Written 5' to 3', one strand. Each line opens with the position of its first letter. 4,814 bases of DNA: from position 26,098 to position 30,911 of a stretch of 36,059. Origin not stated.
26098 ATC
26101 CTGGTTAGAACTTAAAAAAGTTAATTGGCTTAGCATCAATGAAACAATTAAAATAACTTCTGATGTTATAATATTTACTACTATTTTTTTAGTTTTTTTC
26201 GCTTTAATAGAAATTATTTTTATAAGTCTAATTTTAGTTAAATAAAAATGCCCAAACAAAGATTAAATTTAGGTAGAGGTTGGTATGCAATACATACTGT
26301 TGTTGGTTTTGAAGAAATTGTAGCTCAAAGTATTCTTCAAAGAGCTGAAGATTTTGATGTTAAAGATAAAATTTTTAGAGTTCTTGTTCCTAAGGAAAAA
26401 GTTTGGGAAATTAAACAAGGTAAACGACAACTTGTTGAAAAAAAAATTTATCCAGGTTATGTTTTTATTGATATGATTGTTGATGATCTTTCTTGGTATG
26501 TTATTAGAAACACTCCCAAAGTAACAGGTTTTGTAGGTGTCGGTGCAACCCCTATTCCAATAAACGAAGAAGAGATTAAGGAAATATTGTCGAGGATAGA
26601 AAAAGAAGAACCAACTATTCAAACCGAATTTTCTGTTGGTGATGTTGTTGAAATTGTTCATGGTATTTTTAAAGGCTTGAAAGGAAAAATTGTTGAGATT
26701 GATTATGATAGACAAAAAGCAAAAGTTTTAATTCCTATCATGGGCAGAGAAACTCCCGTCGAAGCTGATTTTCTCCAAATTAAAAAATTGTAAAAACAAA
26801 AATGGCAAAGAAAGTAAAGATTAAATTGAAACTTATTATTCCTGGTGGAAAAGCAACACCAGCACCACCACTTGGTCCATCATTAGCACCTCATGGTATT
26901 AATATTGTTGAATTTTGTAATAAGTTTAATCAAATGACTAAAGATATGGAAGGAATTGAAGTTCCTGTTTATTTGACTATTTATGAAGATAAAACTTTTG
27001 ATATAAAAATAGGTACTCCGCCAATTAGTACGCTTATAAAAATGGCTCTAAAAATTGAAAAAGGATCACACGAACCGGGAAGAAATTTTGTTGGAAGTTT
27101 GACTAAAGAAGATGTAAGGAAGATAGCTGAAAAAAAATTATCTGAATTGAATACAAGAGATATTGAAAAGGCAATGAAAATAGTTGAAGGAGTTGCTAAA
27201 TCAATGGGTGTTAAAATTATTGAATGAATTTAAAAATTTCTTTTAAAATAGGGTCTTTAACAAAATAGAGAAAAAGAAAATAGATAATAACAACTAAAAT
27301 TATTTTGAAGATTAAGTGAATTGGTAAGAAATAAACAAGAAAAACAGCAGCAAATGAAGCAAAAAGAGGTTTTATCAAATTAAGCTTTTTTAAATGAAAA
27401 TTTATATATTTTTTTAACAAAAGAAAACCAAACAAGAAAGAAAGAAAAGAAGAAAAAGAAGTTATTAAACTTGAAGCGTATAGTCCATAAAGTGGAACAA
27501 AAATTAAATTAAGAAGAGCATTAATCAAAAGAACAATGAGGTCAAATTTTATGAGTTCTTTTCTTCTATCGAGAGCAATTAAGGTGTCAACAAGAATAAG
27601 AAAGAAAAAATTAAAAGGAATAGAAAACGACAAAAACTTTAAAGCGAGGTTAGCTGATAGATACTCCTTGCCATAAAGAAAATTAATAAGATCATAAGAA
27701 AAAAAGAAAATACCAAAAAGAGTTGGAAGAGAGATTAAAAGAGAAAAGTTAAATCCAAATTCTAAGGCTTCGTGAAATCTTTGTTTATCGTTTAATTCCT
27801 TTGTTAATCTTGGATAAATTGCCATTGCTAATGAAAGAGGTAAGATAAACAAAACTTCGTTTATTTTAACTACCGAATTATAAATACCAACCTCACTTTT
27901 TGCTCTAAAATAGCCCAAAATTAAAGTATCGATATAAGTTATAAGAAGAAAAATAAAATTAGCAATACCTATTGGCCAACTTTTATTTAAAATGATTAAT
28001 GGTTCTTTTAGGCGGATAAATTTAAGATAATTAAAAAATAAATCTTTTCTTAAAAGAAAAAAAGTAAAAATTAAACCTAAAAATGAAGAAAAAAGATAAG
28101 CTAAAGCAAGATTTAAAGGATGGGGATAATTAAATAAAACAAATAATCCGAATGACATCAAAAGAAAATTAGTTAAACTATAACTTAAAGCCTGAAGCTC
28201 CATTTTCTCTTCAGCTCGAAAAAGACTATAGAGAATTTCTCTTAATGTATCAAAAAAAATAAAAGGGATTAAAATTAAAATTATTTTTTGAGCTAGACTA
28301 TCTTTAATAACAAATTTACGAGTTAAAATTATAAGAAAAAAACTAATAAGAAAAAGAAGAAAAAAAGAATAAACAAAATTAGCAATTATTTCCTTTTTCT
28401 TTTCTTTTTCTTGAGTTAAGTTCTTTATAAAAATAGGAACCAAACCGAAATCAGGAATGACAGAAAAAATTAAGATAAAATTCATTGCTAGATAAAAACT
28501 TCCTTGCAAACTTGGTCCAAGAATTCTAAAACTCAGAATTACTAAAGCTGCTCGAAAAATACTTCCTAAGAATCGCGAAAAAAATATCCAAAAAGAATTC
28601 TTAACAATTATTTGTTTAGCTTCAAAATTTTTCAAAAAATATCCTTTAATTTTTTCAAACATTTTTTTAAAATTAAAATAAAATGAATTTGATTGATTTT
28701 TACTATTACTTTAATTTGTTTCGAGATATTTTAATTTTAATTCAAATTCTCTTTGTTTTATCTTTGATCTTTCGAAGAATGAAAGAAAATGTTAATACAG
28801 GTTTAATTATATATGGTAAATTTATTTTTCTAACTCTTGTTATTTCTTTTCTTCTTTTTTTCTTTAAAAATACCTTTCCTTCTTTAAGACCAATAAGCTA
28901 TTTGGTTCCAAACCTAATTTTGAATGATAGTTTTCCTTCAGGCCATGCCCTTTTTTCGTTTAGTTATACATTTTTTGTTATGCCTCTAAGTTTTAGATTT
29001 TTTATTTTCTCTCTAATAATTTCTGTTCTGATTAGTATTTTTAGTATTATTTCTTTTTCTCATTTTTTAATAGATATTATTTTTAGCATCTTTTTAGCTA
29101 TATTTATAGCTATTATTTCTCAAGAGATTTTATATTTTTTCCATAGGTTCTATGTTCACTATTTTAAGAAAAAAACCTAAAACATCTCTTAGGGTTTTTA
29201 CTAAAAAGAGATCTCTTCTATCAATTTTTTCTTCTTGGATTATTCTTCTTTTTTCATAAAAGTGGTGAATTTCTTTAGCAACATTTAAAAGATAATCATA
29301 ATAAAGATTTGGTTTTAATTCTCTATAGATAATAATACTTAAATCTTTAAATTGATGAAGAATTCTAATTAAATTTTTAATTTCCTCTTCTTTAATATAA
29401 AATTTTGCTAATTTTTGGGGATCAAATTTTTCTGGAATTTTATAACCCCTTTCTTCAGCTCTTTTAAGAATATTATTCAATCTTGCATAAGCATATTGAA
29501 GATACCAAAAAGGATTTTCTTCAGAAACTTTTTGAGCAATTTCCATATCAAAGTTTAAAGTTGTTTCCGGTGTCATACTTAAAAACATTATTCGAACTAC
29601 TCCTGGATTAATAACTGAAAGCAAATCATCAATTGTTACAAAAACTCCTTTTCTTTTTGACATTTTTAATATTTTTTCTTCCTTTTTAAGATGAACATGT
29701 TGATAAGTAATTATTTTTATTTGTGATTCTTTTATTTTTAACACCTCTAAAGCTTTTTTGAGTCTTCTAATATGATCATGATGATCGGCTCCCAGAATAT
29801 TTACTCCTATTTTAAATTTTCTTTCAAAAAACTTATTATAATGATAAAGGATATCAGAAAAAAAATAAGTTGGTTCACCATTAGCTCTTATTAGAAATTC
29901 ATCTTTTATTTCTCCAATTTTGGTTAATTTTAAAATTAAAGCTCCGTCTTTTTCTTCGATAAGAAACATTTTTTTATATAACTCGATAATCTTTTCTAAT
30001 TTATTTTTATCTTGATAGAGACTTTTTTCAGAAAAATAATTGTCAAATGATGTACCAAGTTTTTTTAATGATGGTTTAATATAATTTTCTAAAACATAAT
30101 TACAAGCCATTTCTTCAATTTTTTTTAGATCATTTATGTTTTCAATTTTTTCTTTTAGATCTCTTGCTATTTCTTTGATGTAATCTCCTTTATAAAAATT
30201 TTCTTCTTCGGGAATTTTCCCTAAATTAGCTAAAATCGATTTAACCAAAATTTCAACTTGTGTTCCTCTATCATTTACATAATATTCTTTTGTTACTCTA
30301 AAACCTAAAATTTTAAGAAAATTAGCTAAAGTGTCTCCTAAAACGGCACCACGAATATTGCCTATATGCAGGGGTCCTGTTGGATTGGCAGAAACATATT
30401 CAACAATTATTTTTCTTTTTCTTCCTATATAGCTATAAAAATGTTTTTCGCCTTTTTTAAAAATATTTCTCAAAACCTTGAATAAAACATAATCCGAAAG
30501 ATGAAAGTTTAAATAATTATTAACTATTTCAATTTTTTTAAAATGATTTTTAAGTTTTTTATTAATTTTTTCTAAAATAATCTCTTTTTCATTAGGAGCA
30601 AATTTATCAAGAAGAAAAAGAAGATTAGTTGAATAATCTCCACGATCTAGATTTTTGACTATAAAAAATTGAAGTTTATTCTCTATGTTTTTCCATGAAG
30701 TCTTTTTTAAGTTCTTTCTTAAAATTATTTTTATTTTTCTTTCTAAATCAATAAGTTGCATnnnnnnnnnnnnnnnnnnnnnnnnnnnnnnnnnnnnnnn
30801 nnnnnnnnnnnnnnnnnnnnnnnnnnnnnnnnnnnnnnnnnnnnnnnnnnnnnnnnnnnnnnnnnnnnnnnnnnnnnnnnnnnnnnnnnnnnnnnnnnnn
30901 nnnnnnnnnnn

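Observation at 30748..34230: Intact reverse gyrase wired into a housekeeping operon of an AT-rich, streamlined CPR-like bacterium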

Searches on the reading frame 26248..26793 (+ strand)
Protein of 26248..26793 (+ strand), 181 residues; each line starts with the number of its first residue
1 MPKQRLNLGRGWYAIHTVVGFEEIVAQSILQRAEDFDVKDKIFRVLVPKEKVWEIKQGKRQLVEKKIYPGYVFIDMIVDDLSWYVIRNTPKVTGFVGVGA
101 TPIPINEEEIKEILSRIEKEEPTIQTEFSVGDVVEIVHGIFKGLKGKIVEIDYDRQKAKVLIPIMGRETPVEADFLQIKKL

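Call 11: search_protein_families(library=ncbifam, proteins=[window:26248-26793:+], max_evalue=0.00001)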
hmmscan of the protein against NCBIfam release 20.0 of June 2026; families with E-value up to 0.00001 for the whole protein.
window:26248-26793:+ (181 aa): 7 families
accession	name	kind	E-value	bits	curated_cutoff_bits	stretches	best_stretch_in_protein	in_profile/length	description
TIGR00922.1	nusG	equivalog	1.2e-53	181.5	135.7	1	12-180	1-171/172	transcription termination/antitermination protein NusG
TIGR01956.2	NusG_myco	equivalog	8.9e-35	120.4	150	1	12-180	3-238/239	transcription termination/antitermination protein NusG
NF033641.1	antiterm_LoaP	exception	6.3e-27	94.7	125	1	12-172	1-158/166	antiterminator LoaP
TIGR01955.1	RfaH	equivalog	8.4e-19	68.1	144.5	1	31-172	12-152/159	transcription/translation regulatory transformer protein RfaH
NF006534.0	PRK09014.1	equivalog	8.3e-15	55.1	124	1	31-173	15-154/162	transcription/translation regulatory transformer protein RfaH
NF033644.1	antiterm_UpxY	subfamily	4.5e-14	52.8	100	1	12-165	1-149/164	UpxY family transcription antiterminator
TIGR00405.1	KOW_elon_Spt5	equivalog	9.1e-09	35.5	69.95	1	13-158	1-117/145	transcription elongation factor Spt5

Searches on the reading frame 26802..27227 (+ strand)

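Call 11: search_protein_families(library=ncbifam, proteins=[window:26802-27227:+], max_evalue=0.00001)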
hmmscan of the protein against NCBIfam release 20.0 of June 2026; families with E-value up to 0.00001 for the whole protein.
window:26802-27227:+ (141 aa): 3 families
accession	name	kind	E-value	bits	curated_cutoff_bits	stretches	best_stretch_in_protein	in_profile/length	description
TIGR01632.1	L11_bact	equivalog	4.6e-53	179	141.85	1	3-140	1-139/140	50S ribosomal protein L11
NF002232.0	PRK01143.1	equivalog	5.6e-39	133.8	162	1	9-139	6-137/164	50S ribosomal protein L11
NF011111.0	PRK14539.1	equivalog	1.5e-33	116.3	310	1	3-138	4-135/196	50S ribosomal protein L11/unknown domain fusion protein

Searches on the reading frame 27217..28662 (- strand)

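Call 11: search_protein_families(library=ncbifam, proteins=[window:27217-28662:-], max_evalue=0.00001)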
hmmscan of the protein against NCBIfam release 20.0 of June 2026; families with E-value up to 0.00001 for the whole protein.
window:27217-28662:- (481 aa): 2 families
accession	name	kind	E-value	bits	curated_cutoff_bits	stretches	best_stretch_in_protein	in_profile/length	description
TIGR01695.1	murJ_mviN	equivalog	4.4e-13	48.8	235.55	1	23-477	10-505/506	murein biosynthesis integral membrane protein MurJ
TIGR02900.1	spore_V_B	equivalog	1.8e-06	27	372.3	1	22-459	4-474/488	stage V sporulation protein B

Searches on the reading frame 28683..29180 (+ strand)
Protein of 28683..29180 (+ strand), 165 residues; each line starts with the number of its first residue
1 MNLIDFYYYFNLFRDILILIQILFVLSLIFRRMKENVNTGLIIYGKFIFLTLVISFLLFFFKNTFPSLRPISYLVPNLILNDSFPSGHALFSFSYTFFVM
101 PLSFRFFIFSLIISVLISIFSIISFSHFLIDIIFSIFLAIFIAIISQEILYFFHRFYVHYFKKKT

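Call 11: search_protein_families(library=ncbifam, proteins=[window:28683-29180:+], max_evalue=0.00001)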
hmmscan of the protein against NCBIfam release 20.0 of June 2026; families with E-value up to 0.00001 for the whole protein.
window:28683-29180:+ (165 aa): 0 families

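Call 41: search_protein_families(library=pfam, proteins=[window:28683-29180:+], max_evalue=0.001)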
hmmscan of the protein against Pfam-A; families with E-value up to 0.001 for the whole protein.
window:28683-29180:+ (165 aa): 1 family
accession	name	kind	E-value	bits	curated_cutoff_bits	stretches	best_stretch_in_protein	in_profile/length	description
PF01569.27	PAP2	-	4.8e-06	26.8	27.2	1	48-146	6-121/130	PAP2 superfamily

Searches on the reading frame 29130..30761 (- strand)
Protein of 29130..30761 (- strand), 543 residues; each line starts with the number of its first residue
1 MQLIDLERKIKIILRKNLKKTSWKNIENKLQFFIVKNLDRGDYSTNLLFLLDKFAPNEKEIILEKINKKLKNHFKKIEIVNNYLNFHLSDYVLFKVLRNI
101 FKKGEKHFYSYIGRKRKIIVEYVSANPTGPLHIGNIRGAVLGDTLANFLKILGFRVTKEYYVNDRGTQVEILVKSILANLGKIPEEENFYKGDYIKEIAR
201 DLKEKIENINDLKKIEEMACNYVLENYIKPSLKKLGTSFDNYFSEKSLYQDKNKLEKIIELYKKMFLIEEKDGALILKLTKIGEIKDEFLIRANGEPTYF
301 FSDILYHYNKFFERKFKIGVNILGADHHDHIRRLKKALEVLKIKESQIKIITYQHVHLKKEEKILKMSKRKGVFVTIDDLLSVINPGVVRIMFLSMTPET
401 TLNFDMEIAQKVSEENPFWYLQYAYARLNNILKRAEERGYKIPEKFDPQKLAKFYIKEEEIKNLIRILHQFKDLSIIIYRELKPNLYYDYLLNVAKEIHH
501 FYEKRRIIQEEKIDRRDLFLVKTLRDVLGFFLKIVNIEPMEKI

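Call 11: search_protein_families(library=ncbifam, proteins=[window:29130-30761:-], max_evalue=0.00001)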
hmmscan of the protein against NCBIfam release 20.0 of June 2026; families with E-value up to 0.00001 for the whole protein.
window:29130-30761:- (543 aa): 5 families
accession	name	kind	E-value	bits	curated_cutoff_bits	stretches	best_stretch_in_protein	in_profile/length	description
TIGR00456.1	argS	equivalog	6.4e-93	312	261.65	1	14-543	9-569/569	arginine--tRNA ligase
NF002446.0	PRK01611.3-3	equivalog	6.1e-59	199.9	399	3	39-214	39-211/636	arginine--tRNA ligase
NF002447.0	PRK01611.3-4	equivalog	2.1e-45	155.3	460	2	6-311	5-322/613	arginine--tRNA ligase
TIGR00467.1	lysS_arch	equivalog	6.9e-09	34.7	147.55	1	316-443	224-351/515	lysine--tRNA ligase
NF045898.1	ArgS_rel_codon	equivalog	5.1e-07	29.5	340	0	411-498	201-279/327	ArgS-related anticodon-binding protein NrtL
